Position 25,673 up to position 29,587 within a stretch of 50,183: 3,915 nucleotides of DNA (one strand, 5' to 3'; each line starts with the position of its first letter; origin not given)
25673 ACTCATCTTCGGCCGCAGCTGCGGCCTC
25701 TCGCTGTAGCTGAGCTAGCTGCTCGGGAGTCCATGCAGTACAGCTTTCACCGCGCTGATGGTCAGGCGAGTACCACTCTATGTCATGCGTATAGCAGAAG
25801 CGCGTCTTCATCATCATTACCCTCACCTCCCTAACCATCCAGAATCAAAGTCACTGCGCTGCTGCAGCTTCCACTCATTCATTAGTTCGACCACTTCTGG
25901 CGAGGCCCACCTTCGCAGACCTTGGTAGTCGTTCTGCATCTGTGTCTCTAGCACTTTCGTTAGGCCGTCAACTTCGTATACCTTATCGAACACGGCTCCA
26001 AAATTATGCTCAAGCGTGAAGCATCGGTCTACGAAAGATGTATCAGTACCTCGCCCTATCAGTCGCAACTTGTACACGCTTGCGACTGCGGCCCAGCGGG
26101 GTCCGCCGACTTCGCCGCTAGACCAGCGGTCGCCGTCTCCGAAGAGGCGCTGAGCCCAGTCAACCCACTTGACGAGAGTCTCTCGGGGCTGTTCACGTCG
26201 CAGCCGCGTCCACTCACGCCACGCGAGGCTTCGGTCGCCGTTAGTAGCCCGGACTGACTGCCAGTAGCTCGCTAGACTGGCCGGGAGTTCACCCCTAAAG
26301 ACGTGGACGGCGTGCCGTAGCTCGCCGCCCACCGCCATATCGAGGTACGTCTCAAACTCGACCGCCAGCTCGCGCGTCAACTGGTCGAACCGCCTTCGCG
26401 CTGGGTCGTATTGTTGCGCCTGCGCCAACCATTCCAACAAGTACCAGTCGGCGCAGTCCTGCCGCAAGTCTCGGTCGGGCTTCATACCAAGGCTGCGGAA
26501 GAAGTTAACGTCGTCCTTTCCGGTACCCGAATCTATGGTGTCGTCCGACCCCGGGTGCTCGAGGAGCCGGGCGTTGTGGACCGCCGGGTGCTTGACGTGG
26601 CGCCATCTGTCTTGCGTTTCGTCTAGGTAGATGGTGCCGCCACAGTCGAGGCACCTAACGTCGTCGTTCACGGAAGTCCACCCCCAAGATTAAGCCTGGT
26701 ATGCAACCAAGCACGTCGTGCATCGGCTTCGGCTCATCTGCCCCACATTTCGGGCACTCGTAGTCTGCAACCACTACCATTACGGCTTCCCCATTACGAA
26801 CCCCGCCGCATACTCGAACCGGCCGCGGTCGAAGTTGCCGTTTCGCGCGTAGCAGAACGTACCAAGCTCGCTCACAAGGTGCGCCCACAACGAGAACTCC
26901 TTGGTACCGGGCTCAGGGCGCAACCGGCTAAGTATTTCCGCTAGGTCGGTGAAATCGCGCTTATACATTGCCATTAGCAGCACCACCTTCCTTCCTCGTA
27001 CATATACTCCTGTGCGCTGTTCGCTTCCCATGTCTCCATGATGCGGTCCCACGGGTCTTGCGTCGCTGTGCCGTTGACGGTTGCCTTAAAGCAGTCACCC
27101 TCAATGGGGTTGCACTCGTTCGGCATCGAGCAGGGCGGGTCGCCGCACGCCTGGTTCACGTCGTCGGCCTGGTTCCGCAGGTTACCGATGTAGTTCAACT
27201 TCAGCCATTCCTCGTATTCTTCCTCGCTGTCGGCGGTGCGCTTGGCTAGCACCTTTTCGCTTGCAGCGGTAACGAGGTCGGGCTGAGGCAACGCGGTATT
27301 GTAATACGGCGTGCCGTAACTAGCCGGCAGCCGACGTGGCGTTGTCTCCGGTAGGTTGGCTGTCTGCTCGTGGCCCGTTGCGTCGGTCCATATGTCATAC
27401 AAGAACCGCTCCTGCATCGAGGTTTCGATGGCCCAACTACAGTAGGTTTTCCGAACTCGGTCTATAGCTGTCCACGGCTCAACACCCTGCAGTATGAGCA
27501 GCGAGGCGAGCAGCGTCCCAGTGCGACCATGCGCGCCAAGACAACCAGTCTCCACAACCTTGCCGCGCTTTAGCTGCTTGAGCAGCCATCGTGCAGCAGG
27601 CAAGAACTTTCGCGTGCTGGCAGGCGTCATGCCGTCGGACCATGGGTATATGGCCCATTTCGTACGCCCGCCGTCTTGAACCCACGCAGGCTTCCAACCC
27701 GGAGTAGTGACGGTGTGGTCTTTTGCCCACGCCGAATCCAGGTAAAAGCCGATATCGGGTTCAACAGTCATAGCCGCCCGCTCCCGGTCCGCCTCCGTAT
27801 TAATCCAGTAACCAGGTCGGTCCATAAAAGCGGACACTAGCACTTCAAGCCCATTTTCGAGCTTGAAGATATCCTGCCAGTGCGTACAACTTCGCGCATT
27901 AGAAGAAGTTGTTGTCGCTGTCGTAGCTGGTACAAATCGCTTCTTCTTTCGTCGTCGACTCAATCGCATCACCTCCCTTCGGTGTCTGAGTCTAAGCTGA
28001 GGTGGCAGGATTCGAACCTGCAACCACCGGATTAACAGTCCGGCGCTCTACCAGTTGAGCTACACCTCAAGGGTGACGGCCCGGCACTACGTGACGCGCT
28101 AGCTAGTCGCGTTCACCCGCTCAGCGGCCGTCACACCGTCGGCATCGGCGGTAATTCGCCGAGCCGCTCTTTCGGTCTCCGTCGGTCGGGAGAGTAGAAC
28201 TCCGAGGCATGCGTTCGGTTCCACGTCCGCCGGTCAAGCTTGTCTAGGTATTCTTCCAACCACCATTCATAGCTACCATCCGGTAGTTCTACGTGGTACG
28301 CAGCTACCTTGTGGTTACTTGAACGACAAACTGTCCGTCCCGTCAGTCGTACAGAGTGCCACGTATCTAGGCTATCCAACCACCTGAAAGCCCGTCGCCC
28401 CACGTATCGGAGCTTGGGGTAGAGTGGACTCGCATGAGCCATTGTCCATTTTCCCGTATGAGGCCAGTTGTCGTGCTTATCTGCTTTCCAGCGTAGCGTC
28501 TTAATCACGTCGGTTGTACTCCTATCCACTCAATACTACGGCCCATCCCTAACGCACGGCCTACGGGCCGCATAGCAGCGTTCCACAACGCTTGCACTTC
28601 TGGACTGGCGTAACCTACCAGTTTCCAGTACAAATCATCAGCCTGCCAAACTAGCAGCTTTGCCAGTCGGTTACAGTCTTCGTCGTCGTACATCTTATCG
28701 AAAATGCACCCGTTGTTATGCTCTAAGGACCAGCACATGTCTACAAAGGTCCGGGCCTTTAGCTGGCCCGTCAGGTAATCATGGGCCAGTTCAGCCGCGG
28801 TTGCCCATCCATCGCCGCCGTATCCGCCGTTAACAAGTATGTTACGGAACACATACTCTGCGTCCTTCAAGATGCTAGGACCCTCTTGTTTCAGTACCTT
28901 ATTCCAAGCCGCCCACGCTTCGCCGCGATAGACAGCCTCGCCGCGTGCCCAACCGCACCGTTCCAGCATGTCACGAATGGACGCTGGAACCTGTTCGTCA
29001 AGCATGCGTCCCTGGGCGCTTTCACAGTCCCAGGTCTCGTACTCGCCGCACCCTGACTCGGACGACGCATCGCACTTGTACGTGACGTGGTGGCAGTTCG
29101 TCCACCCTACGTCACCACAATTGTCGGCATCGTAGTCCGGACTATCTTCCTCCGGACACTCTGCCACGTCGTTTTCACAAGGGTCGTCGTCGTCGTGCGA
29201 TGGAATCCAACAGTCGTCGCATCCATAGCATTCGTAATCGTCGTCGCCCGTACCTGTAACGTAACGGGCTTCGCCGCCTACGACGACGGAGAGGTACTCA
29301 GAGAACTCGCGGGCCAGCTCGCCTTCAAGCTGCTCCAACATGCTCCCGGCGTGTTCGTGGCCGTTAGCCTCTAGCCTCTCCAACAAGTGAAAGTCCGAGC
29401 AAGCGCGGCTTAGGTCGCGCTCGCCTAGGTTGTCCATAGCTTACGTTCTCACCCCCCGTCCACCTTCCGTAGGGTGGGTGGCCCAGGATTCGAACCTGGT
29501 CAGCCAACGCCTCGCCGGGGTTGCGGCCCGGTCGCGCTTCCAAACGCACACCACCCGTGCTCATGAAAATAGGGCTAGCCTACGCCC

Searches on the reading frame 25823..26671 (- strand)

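Call 31: search_protein_families(library=pfam, proteins=[window:25823-26671:-], max_evalue=0.01)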
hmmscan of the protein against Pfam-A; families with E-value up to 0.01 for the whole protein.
window:25823-26671:- (282 aa): 0 families

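Call 32: search_protein_families(library=phrogs, proteins=[window:25823-26671:-], max_evalue=0.01)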
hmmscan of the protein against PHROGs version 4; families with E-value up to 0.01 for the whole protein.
window:25823-26671:- (282 aa): 1 family
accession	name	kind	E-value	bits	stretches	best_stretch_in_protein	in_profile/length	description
phrog_20946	-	unknown function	2.9e-07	31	1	108-244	95-229/336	-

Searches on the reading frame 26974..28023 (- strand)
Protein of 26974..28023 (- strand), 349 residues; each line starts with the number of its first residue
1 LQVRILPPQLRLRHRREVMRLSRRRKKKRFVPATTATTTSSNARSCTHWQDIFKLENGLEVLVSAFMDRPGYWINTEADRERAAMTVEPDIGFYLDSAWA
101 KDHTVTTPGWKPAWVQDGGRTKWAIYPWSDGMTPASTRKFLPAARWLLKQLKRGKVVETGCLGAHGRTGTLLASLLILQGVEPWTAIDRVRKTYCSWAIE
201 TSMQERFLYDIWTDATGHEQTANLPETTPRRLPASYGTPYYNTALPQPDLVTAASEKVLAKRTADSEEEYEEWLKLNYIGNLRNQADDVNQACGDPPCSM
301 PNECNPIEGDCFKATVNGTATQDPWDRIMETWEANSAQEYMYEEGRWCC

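Call 31: search_protein_families(library=pfam, proteins=[window:26974-28023:-], max_evalue=0.01)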
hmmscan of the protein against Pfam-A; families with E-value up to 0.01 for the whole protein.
window:26974-28023:- (349 aa): 2 families
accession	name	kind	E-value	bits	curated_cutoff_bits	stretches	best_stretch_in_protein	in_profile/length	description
PF22785.1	Tc-R-P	-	0.00056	20.9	27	1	127-180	53-105/106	Polymorphic toxin system, DSP-PTPase phosphatase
PF22784.1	PTP-SAK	-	0.0036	17.8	27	1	148-187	81-120/153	Swiss Army Knife protein, DSP-PTPase phosphatase domain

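Call 32: search_protein_families(library=phrogs, proteins=[window:26974-28023:-], max_evalue=0.01)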
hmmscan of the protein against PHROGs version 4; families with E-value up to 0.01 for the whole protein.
window:26974-28023:- (349 aa): 1 family
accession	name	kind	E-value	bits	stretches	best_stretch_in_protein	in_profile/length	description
phrog_17568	-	DNA, RNA and nucleotide metabolism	8e-17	62.6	1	127-226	60-159/166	thymidylate synthase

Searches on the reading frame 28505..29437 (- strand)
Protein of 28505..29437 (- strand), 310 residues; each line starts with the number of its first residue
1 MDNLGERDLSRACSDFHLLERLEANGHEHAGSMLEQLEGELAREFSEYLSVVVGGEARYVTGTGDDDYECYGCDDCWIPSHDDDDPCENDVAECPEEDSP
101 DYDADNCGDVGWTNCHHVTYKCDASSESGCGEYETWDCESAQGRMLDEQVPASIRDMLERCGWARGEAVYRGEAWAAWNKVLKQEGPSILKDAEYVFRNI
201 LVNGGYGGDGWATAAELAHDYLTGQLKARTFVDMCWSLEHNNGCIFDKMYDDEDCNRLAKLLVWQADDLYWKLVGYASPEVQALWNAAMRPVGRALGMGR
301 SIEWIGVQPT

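Call 31: search_protein_families(library=pfam, proteins=[window:28505-29437:-], max_evalue=0.01)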
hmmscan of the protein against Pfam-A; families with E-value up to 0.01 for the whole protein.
window:28505-29437:- (310 aa): 0 families

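Call 32: search_protein_families(library=phrogs, proteins=[window:28505-29437:-], max_evalue=0.01)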
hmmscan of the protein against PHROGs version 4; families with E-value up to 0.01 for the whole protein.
window:28505-29437:- (310 aa): 1 family
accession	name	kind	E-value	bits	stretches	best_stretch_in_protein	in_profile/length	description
phrog_20946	-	unknown function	5.6e-12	46.5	1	194-253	157-218/336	-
